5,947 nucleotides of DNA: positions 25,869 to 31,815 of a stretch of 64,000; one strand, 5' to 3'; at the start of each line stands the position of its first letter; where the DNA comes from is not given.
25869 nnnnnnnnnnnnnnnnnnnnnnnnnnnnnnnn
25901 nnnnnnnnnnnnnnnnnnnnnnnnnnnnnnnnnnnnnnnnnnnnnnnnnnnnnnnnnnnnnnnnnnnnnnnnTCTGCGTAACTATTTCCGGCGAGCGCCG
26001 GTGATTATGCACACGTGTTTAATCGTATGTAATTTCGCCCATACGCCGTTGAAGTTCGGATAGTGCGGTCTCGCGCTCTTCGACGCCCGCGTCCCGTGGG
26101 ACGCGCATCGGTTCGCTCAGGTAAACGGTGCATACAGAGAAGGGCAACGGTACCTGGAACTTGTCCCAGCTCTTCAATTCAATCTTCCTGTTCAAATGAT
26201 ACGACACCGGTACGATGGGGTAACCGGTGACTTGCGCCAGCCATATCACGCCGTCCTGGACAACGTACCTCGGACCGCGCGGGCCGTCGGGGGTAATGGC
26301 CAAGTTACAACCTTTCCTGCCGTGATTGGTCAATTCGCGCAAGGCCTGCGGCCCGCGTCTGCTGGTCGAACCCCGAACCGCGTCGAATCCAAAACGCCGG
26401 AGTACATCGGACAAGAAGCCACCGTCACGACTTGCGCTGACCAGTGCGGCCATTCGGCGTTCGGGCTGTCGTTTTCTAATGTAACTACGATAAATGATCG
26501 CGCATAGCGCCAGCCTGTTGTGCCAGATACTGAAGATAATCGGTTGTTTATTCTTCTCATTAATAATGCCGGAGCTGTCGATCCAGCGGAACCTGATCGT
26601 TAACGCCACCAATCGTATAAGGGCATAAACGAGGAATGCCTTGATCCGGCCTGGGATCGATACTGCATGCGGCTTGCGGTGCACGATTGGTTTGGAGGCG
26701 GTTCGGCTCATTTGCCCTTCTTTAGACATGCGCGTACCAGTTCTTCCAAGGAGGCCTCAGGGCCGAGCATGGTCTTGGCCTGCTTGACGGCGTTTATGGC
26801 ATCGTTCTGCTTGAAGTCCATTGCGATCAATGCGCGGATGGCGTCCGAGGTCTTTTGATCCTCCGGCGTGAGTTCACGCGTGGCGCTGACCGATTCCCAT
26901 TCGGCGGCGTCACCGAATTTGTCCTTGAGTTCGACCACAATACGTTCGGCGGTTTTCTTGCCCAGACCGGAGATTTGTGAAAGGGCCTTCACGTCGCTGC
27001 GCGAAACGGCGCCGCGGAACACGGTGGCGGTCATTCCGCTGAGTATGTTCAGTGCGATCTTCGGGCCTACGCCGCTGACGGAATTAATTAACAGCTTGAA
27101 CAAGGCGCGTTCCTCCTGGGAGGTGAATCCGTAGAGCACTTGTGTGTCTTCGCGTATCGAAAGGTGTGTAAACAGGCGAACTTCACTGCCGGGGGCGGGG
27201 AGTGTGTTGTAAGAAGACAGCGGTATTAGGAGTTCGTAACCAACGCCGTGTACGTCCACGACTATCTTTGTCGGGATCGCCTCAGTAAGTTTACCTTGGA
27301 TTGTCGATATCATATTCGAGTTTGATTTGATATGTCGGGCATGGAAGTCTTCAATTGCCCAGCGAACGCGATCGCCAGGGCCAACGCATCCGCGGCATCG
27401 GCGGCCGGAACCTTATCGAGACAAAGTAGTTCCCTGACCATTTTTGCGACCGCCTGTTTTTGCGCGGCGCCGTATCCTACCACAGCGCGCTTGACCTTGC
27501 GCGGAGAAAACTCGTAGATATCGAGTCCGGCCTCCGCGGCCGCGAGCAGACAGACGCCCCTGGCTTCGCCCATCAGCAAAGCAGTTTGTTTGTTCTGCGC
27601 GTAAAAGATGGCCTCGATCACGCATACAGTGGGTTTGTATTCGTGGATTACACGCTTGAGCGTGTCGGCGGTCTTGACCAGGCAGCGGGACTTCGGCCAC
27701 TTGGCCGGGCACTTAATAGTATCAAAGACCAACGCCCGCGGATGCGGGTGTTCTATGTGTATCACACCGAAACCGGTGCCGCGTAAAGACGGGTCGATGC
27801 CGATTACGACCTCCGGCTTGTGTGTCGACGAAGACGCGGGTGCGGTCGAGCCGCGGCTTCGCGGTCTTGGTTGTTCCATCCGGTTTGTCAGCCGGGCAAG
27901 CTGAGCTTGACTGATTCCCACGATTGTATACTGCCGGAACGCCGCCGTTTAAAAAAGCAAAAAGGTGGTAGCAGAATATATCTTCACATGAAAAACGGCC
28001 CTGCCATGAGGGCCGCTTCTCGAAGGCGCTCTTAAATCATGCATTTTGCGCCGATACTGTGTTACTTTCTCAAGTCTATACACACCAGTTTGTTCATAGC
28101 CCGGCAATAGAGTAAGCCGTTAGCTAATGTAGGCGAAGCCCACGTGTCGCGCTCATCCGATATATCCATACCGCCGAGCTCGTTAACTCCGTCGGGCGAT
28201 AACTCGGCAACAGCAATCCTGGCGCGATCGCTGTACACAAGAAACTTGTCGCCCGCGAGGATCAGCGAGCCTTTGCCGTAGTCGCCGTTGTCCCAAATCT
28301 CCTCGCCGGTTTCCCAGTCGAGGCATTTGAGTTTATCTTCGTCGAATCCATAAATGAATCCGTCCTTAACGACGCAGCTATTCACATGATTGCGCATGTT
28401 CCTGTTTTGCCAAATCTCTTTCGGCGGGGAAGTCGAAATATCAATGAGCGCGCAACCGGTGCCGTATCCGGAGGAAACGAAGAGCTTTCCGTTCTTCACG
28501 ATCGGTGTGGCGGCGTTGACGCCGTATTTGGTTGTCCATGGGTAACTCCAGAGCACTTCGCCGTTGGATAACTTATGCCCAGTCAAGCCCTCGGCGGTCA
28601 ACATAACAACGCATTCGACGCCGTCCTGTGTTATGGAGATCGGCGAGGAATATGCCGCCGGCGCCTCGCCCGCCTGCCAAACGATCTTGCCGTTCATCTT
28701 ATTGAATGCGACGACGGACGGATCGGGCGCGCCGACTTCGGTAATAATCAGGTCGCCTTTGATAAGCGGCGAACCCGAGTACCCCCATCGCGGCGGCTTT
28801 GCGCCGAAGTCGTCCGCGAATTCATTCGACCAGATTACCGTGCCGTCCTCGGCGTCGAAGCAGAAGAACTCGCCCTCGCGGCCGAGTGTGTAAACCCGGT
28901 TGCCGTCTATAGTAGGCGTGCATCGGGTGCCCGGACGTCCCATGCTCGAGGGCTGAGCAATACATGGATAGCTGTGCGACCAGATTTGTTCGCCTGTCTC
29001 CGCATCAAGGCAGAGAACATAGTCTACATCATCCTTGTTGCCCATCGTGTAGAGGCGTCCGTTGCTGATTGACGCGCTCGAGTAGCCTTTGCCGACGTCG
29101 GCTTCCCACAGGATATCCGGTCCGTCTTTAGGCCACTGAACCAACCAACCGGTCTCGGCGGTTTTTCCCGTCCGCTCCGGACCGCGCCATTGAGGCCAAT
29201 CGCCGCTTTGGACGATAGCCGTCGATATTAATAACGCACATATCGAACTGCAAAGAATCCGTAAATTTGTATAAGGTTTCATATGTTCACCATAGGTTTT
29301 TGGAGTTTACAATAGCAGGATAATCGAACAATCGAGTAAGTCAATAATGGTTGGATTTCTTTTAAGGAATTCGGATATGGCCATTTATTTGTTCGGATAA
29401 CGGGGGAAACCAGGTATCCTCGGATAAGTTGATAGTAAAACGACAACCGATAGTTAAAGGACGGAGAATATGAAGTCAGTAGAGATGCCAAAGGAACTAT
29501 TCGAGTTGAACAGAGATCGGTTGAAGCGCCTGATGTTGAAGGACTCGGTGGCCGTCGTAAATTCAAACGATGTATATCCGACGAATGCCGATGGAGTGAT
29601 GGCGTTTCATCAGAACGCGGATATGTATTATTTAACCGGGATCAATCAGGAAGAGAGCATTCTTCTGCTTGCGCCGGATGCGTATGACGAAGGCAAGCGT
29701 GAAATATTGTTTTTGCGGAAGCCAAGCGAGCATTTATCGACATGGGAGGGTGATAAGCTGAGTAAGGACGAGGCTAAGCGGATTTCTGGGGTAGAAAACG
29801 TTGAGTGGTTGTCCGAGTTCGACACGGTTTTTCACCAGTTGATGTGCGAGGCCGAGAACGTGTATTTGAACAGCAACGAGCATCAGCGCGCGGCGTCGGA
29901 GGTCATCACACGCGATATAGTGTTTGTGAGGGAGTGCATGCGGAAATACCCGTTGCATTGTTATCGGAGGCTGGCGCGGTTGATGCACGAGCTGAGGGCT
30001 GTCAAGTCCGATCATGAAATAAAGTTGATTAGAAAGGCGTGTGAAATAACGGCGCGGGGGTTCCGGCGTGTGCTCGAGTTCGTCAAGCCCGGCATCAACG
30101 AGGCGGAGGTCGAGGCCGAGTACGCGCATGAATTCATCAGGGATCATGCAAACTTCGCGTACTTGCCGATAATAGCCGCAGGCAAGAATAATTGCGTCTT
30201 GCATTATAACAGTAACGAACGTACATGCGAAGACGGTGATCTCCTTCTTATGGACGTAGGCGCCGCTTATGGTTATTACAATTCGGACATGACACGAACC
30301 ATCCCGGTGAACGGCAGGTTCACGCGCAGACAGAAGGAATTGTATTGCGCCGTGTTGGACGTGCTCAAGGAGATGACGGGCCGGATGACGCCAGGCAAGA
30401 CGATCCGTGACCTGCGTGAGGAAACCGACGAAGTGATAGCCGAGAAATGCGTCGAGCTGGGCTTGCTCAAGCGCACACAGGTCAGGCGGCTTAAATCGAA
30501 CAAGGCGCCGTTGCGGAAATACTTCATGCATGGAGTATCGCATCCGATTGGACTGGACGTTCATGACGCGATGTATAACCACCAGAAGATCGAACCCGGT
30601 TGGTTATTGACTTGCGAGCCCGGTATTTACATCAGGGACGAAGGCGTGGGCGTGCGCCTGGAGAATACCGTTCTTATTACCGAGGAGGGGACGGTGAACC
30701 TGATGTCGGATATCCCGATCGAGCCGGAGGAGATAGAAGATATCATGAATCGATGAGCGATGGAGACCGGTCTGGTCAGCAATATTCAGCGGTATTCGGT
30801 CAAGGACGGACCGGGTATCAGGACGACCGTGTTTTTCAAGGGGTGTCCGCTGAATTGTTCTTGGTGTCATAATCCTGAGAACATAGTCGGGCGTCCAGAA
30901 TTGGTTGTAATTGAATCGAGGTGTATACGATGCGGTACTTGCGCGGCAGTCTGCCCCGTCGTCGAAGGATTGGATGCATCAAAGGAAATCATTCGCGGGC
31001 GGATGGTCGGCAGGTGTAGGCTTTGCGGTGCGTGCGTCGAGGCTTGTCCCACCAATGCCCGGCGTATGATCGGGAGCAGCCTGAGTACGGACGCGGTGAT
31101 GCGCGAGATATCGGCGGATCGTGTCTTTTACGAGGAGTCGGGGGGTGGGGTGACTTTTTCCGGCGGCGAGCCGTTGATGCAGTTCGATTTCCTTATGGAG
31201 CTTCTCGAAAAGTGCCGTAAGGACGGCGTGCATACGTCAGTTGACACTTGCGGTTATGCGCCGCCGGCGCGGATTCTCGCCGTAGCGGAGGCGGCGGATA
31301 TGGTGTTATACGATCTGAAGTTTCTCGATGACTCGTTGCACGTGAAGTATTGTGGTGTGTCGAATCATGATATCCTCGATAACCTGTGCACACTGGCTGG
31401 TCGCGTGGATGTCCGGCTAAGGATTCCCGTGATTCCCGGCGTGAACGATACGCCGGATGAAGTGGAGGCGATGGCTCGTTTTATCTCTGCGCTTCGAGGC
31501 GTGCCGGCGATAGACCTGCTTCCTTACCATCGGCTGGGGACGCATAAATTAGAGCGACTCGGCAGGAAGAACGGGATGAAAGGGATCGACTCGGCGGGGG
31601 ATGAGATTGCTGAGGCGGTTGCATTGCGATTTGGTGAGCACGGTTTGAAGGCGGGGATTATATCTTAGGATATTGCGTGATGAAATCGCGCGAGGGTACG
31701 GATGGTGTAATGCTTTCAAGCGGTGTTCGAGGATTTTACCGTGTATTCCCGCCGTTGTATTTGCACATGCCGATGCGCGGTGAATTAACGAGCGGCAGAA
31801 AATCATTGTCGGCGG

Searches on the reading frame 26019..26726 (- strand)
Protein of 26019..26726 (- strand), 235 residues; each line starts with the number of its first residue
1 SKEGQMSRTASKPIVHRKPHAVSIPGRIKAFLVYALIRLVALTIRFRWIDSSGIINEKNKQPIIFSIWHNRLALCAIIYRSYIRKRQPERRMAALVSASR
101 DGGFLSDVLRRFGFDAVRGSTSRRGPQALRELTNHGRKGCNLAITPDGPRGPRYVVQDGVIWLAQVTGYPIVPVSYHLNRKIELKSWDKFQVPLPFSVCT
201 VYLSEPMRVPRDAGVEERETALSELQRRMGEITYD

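Call 11: search_protein_families(library=pfam, proteins=[window:26019-26726:-], max_evalue=0.0001)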
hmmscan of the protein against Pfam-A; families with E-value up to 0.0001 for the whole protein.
window:26019-26726:- (235 aa): 1 family
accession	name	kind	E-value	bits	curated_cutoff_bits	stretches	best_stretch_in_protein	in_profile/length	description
PF04028.18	DUF374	-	2e-26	91.8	26.8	1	87-153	3-69/69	Domain of unknown function (DUF374)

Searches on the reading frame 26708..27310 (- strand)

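Call 11: search_protein_families(library=pfam, proteins=[window:26708-27310:-], max_evalue=0.0001)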
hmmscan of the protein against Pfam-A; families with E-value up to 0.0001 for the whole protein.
window:26708-27310:- (200 aa): 5 families
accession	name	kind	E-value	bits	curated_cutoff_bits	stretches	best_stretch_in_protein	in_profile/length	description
PF01330.27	RuvA_N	-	2.8e-20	72.6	23.6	1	1-61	2-61/61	RuvA N terminal domain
PF14520.12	HHH_5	-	7.9e-16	58.7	27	1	72-130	2-57/57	Helix-hairpin-helix domain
PF12836.13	HHH_3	-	3e-05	24.5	27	0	106-134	12-39/65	Helix-hairpin-helix motif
PF00633.29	HHH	-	3.3e-05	23.9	24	0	106-125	9-28/30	Helix-hairpin-helix motif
PF07499.19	RuvA_C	-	3.6e-05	24.6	24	0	154-197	3-44/47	RuvA, C-terminal domain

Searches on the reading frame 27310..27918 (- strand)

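Call 11: search_protein_families(library=pfam, proteins=[window:27310-27918:-], max_evalue=0.0001)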
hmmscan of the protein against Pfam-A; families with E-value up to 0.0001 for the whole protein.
window:27310-27918:- (202 aa): 1 family
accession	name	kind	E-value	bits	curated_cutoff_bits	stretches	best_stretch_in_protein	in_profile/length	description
PF02075.23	RuvC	-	1.6e-39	135.6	22.2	1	38-184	1-147/148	Crossover junction endodeoxyribonuclease RuvC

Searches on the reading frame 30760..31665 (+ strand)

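Call 9: search_protein_families(library=pfam, proteins=[window:30760-31665:+], max_evalue=0.001)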
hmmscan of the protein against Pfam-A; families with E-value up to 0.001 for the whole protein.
window:30760-31665:+ (302 aa): 13 families
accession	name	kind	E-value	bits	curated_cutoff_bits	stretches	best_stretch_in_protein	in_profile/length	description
PF04055.27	Radical_SAM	-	8.9e-18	65.4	29.5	1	96-242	14-166/166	Radical SAM superfamily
PF13353.11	Fer4_12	-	6.8e-14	52.8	22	2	16-41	2-27/137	4Fe-4S single cluster domain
PF00037.32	Fer4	-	1.4e-12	47.3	21.1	2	49-67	2-20/24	4Fe-4S binding domain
PF13237.11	Fer4_10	-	1.1e-09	38.6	25.5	1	49-97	3-53/53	4Fe-4S dicluster domain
PF12838.12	Fer4_7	-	6.5e-09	36.6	27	1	85-105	1-21/52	4Fe-4S dicluster domain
PF12837.12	Fer4_6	-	1.3e-08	34.8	25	1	50-67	4-21/24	4Fe-4S binding domain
PF12797.12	Fer4_2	-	2.8e-07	30.5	24.5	1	49-67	4-22/22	4Fe-4S binding domain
PF13183.11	Fer4_8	-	1.5e-06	29.1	27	1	53-99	3-67/68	4Fe-4S dicluster domain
PF13187.11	Fer4_9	-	7.8e-06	26.3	27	1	54-100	1-51/52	4Fe-4S dicluster domain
PF13484.11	Fer4_16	-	4.7e-05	24.5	30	0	85-101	1-17/66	4Fe-4S double cluster binding domain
PF13534.11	Fer4_17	-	4.7e-05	24.3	22.2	0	85-119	1-31/61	4Fe-4S dicluster domain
PF14697.11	Fer4_21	-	0.00011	22.7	35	1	50-100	3-56/59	4Fe-4S dicluster domain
PF12800.12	Fer4_4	-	0.00014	22.4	24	0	53-67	2-16/17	4Fe-4S binding domain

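Call 52: search_protein_families(library=ncbifam, proteins=[window:30760-31665:+], max_evalue=0.00001)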
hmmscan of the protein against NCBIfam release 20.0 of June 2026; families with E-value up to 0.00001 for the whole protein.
window:30760-31665:+ (302 aa): 29 families (the best 25 are shown)
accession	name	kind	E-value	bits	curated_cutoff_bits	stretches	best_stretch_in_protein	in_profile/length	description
TIGR02494.1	PFLE_PFLC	subfamily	4.6e-102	341.2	174.35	1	6-289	1-287/293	glycyl-radical enzyme activating protein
NF043069.1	T4HPD_activ_SAM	equivalog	2.6e-100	335.6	425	1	4-298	2-295/299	trans-4-hydroxy-L-proline dehydratase activase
NF048010.1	SfplDhtActHpsHDes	equivalog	2.9e-85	285.7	430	1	2-283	4-290/298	(2S)-3-sulfopropanediol dehydratase activating enzyme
TIGR04395.1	cutC_activ_rSAM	equivalog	2.7e-82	276.5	360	1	4-276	5-282/309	choline TMA-lyase-activating enzyme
NF048008.1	SfplDhtActHpfHKleb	equivalog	3.9e-76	256.3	500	1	6-282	2-284/308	(2S)-3-sulfopropanediol dehydratase activating enzyme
NF033719.1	ind_deCO2_activ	equivalog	1.1e-71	241.6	425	1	5-297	2-299/302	indoleacetate decarboxylase activase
TIGR04003.1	rSAM_BssD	equivalog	1.9e-69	234.3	496.45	1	5-282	2-287/314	[benzylsuccinate synthase]-activating enzyme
NF033717.2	HPDL_rSAM_activ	equivalog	9.1e-68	228.8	420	1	3-278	3-283/311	4-hydroxyphenylacetate decarboxylase activase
NF007483.0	PRK10076.1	equivalog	3e-64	217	326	2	75-279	65-269/292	[formate-C-acetyltransferase]-activating enzyme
TIGR02493.1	PFLA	equivalog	4.6e-54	183.3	231.75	2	103-288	41-229/235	pyruvate formate-lyase-activating protein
TIGR04041.1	activase_YjjW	hypoth_equivalog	2e-46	158.6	250.2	1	4-263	2-245/276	YjjW family glycine radical enzyme activase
NF008356.0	PRK11145.1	equivalog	2.2e-46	158.1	375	2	104-289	47-235/246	pyruvate formate lyase 1-activating protein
TIGR02495.1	NrdG2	equivalog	2.6e-17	62.8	131.15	2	108-243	47-181/193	anaerobic ribonucleoside-triphosphate reductase activating protein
TIGR02491.1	NrdG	equivalog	8.5e-12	45.3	126.1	1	7-40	3-36/154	anaerobic ribonucleoside-triphosphate reductase activating protein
TIGR04337.1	AmmeMemoSam_rS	hypoth_equivalog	4e-11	42.4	220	1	124-244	114-236/349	AmmeMemoRadiSam system radical SAM enzyme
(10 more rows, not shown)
